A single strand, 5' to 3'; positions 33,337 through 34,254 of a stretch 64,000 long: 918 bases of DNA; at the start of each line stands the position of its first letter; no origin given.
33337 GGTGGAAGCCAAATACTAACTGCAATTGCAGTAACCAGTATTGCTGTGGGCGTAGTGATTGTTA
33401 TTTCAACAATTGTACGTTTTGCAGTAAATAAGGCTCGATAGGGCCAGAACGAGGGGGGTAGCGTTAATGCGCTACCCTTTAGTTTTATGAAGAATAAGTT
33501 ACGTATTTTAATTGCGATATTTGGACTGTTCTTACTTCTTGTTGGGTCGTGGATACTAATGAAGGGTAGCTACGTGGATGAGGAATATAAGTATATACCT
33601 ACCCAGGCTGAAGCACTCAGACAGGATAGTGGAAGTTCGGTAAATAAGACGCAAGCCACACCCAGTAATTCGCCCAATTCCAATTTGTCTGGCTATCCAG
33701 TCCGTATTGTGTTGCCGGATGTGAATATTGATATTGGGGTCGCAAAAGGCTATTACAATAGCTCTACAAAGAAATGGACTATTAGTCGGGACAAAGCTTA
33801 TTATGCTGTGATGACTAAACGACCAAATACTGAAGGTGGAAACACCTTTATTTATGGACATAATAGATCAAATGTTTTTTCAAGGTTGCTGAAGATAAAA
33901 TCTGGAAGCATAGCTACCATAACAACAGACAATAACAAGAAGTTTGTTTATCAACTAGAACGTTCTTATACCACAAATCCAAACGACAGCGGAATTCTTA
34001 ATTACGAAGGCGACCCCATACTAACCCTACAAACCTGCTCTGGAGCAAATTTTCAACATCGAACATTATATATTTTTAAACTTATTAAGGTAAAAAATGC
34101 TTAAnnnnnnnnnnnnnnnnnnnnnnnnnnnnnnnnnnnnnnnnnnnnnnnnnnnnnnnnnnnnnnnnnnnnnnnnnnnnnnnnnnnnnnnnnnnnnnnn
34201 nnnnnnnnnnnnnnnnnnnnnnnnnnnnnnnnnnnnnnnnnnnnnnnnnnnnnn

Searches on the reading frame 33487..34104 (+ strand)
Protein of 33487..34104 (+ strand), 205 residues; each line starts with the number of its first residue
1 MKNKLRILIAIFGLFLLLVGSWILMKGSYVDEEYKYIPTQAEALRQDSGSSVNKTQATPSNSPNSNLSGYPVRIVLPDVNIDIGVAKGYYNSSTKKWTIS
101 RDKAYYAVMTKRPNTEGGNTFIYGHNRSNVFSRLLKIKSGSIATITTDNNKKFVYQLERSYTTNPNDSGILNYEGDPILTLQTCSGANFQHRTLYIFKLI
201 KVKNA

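Call 6: search_protein_families(library=pfam, proteins=[window:33487-34104:+], max_evalue=0.01)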
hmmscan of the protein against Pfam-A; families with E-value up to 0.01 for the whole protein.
window:33487-34104:+ (205 aa): 1 family
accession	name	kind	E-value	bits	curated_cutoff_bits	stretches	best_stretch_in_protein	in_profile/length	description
PF04203.18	Sortase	-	1.3e-17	64.2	26.6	1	75-193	2-118/125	Sortase domain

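Call 7: search_protein_families(library=ncbifam, proteins=[window:33487-34104:+], max_evalue=1)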
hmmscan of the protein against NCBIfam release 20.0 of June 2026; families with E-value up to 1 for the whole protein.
window:33487-34104:+ (205 aa): 7 families
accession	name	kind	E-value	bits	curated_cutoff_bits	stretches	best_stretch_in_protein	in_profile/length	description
NF058671.1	sortase_SrtD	exception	1.3e-10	41.2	140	1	6-184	2-168/187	class D sortase, LPxTATN-specific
TIGR01076.1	sortase_fam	subfamily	9.5e-09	35.2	39.35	1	74-201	3-129/136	sortase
NF033746.1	class_D_sortase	subfamily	2e-08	34.1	165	1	106-186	40-116/135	class D sortase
TIGR03784.1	marine_sortase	equivalog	4.4e-05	23.2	158.25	1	112-185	85-157/174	class GN sortase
NF033745.1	class_C_sortase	subfamily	0.0031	17.3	160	1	124-188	141-208/220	class C sortase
NF033748.1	class_F_sortase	subfamily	0.022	14.4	166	1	116-193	58-142/155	class F sortase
NF033218.1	anchor_AmaP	equivalog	0.13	12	55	1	1-29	1-29/166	alkaline shock response membrane anchor protein AmaP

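Call 11: find_homologous_proteins(query=window:33487-34104:+, max_evalue=0.001)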
Query window:33487-34104:+ (205 aa): 74 proteins with E <= 0.001 among 230 candidates.
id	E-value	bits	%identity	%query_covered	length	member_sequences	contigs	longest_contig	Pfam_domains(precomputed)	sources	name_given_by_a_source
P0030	2.4e-123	427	94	100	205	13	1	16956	PF04203.19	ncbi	-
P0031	9.9e-92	324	70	100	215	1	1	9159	PF04203.19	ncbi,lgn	-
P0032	3.7e-91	322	71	100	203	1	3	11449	PF04203.19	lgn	-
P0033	9.7e-77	275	64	100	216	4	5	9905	PF04203.19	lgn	-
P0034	4.0e-76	273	60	100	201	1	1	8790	PF04203.19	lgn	-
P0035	2.0e-65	238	61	88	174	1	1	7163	PF04203.19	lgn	-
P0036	9.5e-65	236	59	88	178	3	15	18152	PF04203.19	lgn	-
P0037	9.8e-64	233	53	100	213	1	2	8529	PF04203.19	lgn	-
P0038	1.2e-61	226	58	89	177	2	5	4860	PF04203.19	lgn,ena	-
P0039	2.9e-60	221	52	100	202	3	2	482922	PF04203.19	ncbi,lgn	-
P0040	2.5e-59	218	53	97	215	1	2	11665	PF04203.19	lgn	-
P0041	3.7e-54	201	60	67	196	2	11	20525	PF04203.19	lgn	-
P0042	2.8e-53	199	48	100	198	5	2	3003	PF04203.19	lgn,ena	-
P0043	4.4e-53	198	49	100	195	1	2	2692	PF04203.19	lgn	-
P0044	7.9e-52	194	47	100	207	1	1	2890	PF04203.19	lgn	-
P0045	1.0e-49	187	59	67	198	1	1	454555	PF04203.19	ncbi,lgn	-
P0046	1.5e-49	186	44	100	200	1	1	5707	PF04203.19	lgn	-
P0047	1.4e-47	180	48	92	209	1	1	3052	PF04203.19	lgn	-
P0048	8.8e-43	164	44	97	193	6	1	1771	PF04203.19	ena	-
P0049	1.1e-42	164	46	77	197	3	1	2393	PF04203.19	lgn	-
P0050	1.9e-42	163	43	95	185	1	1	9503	PF04203.19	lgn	-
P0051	2.7e-42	163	54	66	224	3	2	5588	PF04203.19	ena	-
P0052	5.2e-42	162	53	66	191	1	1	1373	PF04203.19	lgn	-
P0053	6.2e-42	162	45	97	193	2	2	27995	PF04203.19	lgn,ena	-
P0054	2.9e-41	159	43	99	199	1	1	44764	PF04203.19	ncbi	-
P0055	2.9e-41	159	43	98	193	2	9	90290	PF04203.19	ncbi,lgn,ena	-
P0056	3.4e-41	159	48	79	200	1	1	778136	PF04203.19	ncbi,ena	-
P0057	4.5e-41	159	43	94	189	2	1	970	PF04203.19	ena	-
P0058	1.9e-40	157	49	68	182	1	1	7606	PF04203.19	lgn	-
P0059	2.3e-40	156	42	97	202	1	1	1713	PF04203.19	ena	-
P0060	4.2e-40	156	51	70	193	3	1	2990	PF04203.19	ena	-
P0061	7.3e-40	155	49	67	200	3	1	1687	PF04203.19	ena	-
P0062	1.1e-39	154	44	97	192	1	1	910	PF04203.19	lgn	-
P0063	1.6e-39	154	52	74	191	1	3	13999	PF04203.19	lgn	-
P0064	3.2e-39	153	44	97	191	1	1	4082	PF04203.19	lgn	-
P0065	4.5e-39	152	42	94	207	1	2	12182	PF04203.19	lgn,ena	-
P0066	1.1e-38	151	41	99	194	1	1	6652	PF04203.19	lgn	-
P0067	1.7e-38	150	41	92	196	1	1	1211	PF04203.19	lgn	-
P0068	5.3e-38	149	44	90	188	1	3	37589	PF04203.19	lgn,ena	-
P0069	8.8e-38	148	55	64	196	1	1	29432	PF04203.19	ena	-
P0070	9.8e-38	148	41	92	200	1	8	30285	PF04203.19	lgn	-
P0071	1.1e-37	148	41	94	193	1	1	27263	PF04203.19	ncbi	-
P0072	1.4e-37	147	50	68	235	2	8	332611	PF04203.19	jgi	jgi:LPXTG-site transpeptidase (sortase) family protein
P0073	4.6e-37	146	42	95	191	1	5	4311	PF04203.19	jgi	jgi:LPXTG-site transpeptidase (sortase) family protein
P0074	8.3e-37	145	45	80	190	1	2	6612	PF04203.19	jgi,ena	-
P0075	1.5e-36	144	41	94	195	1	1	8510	PF04203.19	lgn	-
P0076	1.5e-36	144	50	66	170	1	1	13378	PF04203.19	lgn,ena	-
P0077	1.7e-36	144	52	67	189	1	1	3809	PF04203.19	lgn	-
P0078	9.7e-36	141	47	72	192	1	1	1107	PF04203.19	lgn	-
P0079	1.2e-35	141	48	66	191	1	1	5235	PF04203.19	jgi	jgi:LPXTG-site transpeptidase (sortase) family protein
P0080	1.4e-35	141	47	72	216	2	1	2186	PF04203.19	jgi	jgi:LPXTG-site transpeptidase (sortase) family protein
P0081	5.6e-35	139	50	67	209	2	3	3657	PF04203.19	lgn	-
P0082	8.1e-35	138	40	84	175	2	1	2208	PF04203.19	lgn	-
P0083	8.9e-35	138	46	73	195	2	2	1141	PF04203.19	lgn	-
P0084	1.4e-34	138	50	67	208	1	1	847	PF04203.19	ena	-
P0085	4.8e-34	136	38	98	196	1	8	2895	PF04203.19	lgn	-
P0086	5.9e-34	136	40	92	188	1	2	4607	PF04203.19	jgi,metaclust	metaclust:\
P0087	4.3e-33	133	38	92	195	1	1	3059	PF04203.19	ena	-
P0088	1.6e-32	131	43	76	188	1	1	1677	PF04203.19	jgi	-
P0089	1.0e-31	128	42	67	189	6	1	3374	PF04203.19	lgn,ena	-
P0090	8.8e-31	125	43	67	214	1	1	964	PF04203.19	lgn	-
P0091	4.0e-30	123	37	95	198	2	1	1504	PF04203.19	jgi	jgi:LPXTG-site transpeptidase (sortase) family protein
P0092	1.6e-29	121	39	90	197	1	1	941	PF04203.19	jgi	jgi:LPXTG-site transpeptidase (sortase) family protein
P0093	1.8e-29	121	40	80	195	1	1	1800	PF04203.19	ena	-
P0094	2.3e-29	121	40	79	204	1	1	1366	PF04203.19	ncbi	-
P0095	5.9e-29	119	36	95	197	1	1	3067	PF04203.19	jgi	jgi:LPXTG-site transpeptidase (sortase) family protein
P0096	1.1e-27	115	44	65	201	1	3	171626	PF04203.19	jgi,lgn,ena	-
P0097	1.9e-27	114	43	66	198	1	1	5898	PF04203.19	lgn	-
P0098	7.7e-26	109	42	66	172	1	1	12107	PF04203.19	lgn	-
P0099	2.5e-24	104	40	67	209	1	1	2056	PF04203.19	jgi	jgi:LPXTG-site transpeptidase (sortase) family protein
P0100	4.1e-24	103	33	98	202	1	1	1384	PF04203.19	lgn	-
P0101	7.1e-22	96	34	99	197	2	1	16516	PF04203.19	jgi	jgi:hypothetical protein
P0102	3.4e-21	94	40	65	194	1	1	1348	PF04203.19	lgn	-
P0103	3.8e-20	90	36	72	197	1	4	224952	PF04203.19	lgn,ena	-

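Call 15: find_related_loci(query=A2, collection=genome_contigs, flank=6000)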
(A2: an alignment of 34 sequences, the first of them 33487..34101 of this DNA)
Query A2 (205 aa) in genome_contigs; peptide patterns used: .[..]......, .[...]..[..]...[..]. (x = any residue, [..] = any of these).
194 stretches matched a pattern; 169 encode a relative of the query (tblastn E <= 1e-3); the best 80 are kept; 80 distinct loci.
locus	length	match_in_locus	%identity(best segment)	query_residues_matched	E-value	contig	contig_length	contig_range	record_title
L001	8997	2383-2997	94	1-205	1e-129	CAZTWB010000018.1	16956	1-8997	MAG TPA_asm: uncultured Candidatus Saccharibacteria bacterium isolate SRP257259_co1_179 genome assembly, contig: NODE_42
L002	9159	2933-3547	70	1-204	7e-90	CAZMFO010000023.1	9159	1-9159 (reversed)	MAG TPA_asm: uncultured Candidatus Saccharibacteria bacterium isolate binchicken_co16_156 genome assembly, contig: NODE_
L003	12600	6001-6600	55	1-205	2e-76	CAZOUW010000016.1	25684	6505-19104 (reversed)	MAG TPA_asm: uncultured Candidatus Saccharibacteria bacterium isolate SRP133034_co1_52 genome assembly, contig: NODE_183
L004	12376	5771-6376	52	1-205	2e-66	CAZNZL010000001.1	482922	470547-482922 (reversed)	MAG TPA_asm: uncultured Candidatus Saccharibacteria bacterium isolate SRP144015_co1_12 genome assembly, contig: NODE_4_l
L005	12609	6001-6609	64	1-205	4e-83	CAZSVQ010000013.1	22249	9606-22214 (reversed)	MAG TPA_asm: uncultured Candidatus Saccharibacteria bacterium isolate SRP286056_co1_90 genome assembly, contig: NODE_271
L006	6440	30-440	60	69-205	1e-53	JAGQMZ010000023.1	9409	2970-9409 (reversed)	MAG: Candidatus Saccharibacteria bacterium isolate HKST-UBA55 NODE_23_length_9409_cov_3.899057, whole genome shotgun seq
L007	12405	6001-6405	56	71-205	3e-50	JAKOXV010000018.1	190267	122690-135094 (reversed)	MAG: bacterium isolate JPNG_metabat.9 k201_425726, whole genome shotgun sequence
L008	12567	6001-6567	44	3-202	2e-49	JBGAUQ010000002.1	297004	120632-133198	MAG: Candidatus Saccharimonadales bacterium isolate MAG_AAO_AS.77 AAOAS-77_NODE_2_length_297004_cov_11.501325, whole gen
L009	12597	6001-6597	42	1-203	2e-49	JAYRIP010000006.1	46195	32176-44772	MAG: Candidatus Saccharimonadales bacterium isolate SZ_szas25bin.56 k141_828424, whole genome shotgun sequence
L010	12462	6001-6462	51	47-202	6e-49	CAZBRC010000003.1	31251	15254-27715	MAG TPA_asm: uncultured Candidatus Saccharibacteria bacterium isolate SRP292972_co3_132 genome assembly, contig: NODE_91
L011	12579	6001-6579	43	1-203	5e-49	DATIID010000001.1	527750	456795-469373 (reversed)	MAG TPA_asm: Candidatus Saccharimonadales bacterium isolate SMAG_U15655 k141_160847, whole genome shotgun sequence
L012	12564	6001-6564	44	11-201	2e-48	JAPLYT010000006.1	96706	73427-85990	MAG: Candidatus Saccharibacteria bacterium isolate LacPavin_0818_WC45_MAG_44_10 LacPavin_0818_WC45_scaffold_105354, whol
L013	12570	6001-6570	43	2-202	5e-48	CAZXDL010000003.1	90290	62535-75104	MAG TPA_asm: uncultured Candidatus Saccharibacteria bacterium isolate SRP133034_co1_19 genome assembly, contig: NODE_106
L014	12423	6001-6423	54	62-202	1e-47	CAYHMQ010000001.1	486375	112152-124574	MAG TPA_asm: uncultured Candidatus Saccharibacteria bacterium isolate ERP119705_co13_576 genome assembly, contig: NODE_2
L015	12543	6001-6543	44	11-202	4e-46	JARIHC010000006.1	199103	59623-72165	MAG: Candidatus Saccharibacteria bacterium isolate CullarsAll.DT.06 k141_902944, whole genome shotgun sequence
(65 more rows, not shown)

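Call 33: search_solved_structures(query=A2, max_evalue=0.01, show_alignments=1)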
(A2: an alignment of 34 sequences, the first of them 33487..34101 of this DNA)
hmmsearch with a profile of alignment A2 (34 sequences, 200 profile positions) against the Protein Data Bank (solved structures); distinct sequences matched with E-value up to 0.01: 39.
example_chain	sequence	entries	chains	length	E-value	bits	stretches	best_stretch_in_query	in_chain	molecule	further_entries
3rcc_A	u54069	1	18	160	3e-09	39.9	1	64-196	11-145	Sortase SrtA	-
7s56_A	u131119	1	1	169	5e-09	39.2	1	68-196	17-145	Class A sortase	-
4tqx_A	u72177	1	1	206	1e-08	38.2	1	48-191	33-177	Sortase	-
7s54_A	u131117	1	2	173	6.3e-08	35.6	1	68-180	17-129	Class A sortase, sortase A chimera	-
2ln7_A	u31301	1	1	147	1.5e-07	34.4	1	110-179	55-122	LPXTG-site transpeptidase family protein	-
2kw8_A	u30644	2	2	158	1.7e-07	34.2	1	109-185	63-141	LPXTG-site transpeptidase family protein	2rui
8t28_A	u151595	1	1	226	1.9e-07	34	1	48-184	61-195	Class C sortase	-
5cuw_A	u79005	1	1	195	3.4e-07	33.2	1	41-192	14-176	SrtE1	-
4d70_A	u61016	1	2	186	6.5e-07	32.3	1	98-180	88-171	SORTASE FAMILY PROTEIN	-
2mlm_A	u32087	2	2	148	2.1e-06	30.6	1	107-190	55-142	Sortase family protein | Sortase A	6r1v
7t8y_A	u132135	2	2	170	2.2e-06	30.5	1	68-190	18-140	Sortase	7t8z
3fn5_A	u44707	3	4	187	2.3e-06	30.5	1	68-190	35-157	Sortase A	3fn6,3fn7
7v6k_A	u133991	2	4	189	2.3e-06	30.5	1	68-190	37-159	Sortase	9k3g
1ija_A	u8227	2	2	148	2.4e-06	30.5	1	107-190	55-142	Sortase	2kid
24rr_A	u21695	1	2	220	2.5e-06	30.4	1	116-190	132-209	Ebp pilus assembly class C sortase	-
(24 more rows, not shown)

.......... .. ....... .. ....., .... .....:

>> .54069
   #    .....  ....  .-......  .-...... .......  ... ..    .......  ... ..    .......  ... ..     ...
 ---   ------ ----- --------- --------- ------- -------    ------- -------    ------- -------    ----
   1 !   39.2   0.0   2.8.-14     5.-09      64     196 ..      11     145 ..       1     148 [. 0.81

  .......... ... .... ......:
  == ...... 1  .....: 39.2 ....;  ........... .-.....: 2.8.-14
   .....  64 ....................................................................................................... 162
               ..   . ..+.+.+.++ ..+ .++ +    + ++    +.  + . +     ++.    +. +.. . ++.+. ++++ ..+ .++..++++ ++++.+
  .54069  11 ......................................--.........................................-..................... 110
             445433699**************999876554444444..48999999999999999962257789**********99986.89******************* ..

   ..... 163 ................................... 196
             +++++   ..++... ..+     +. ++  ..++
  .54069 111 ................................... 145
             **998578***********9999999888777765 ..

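Call 46: predict_structure(alignment_id=A2)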
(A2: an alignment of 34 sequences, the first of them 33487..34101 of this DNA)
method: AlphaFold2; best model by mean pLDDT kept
length: 205 residues; sequences in the alignment: 34
mean_pLDDT: 85.9   pTM: 0.76
mean pLDDT of the five models: 85.9, 82.2, 79.8, 79.5, 77.9
residues with pLDDT >= 90: 109; 70-90: 71; 50-70: 10; < 50: 15
segments of 3 or more residues with pLDDT < 50: 51-65
pLDDT, mean of each block of 10 residues (from residue 1): 89 96 74 77 75 46 63 97 93 84 89 92 91 95 97 97 88 93 84 96 89
secondary structure, 60 per line:
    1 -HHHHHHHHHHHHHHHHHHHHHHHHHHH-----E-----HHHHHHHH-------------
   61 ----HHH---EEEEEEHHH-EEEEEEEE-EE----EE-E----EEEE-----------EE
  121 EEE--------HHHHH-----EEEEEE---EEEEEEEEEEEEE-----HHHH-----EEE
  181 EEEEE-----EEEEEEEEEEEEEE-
elements in order: H2-28 H40-47 E71-76 E81-88 E104-107 E119-123 H132-136 E142-147 E151-163 H169-172 E178-185 E191-204

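Call 50: fold_search(model_id=the predicted structure, library=pdb)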
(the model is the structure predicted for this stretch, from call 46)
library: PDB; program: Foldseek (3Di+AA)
matches with E <= 10: 641; with E <= 0.001: 113
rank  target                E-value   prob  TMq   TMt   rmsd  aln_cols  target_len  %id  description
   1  4d7w                  3.6e-10  1.00  0.57  0.61   6.7       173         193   22  Crystal structure of sortase C1 (SrtC1) from Streptococcus agalactiae (released 2015-08-19)
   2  3g66_A                4.7e-10  1.00  0.55  0.59  10.3       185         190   22  The crystal structure of Streptococcus pneumoniae Sortase C provides novel insights into catalysis as well as pilin su (released 2009-09-01)
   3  5cuw                  1.2e-09  1.00  0.55  0.68   4.0       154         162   20  Crystal structure of Sortase E1 from Streptomyces coelicolor with tripeptide in the active site (released 2016-08-17)
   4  7f87_A                1.6e-09  1.00  0.51  0.70   4.1       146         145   20  Crystal structure of housekeeping sortase SrtA bound with self derived tripeptide from Lactobacillus rhamnosus GG (released 2022-07-06)
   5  5hu4                  1.7e-09  1.00  0.55  0.77   3.3       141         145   20  Cystal structure of listeria monocytogenes sortase A (released 2017-02-01)
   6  9iv0_A                2.1e-09  1.00  0.53  0.63   4.7       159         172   17  Crystal Structure of Sortase E mutant Y128F from Thermobifida fusca (released 2025-07-23)
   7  7cg9                  2.1e-09  1.00  0.52  0.55  12.5       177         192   19  Crystal structure of pilin-specific sortase SrtC1 from Lactobacillus rhamnosus GG (released 2022-03-02)
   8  3g69_A                2.1e-09  1.00  0.53  0.57   9.5       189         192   22  The crystal structure of Streptococcus pneumoniae Sortase C provides novel insights into catalysis as well as pilin su (released 2009-09-01)
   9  7s53                  2.3e-09  1.00  0.51  0.66   3.8       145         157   18  Structure of Sortase A from Streptococcus pyogenes with the b7-b8 loop sequence from Listeria monocytogenes Sortase A (released 2022-01-12)
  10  6bwe_B                2.3e-09  1.00  0.54  0.59   8.0       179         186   16  Sortase A from Corynebacterium diphtheriae, lid mutant (released 2017-12-27)
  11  9iok_A                2.5e-09  1.00  0.53  0.63   4.3       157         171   17  Crystal Structure of Sortase E from Thermobifida fusca (released 2025-07-09)
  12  7v6k_A                2.8e-09  1.00  0.51  0.64   3.9       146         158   17  Crystal structure of Sortase A from Streptococcus pyogenes in complex with ML346 (released 2021-12-29)
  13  3rcc_F                2.9e-09  1.00  0.50  0.74   4.7       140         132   20  Crystal Structure of the Streptococcus agalactiae Sortase A (released 2011-09-07)
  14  3re9                  2.9e-09  1.00  0.55  0.62   6.9       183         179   18  Crystal structure of sortaseC1 from Streptococcus suis (released 2011-06-01)
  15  3g66_B                3.1e-09  1.00  0.55  0.57  10.2       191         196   22  The crystal structure of Streptococcus pneumoniae Sortase C provides novel insights into catalysis as well as pilin su (released 2009-09-01)
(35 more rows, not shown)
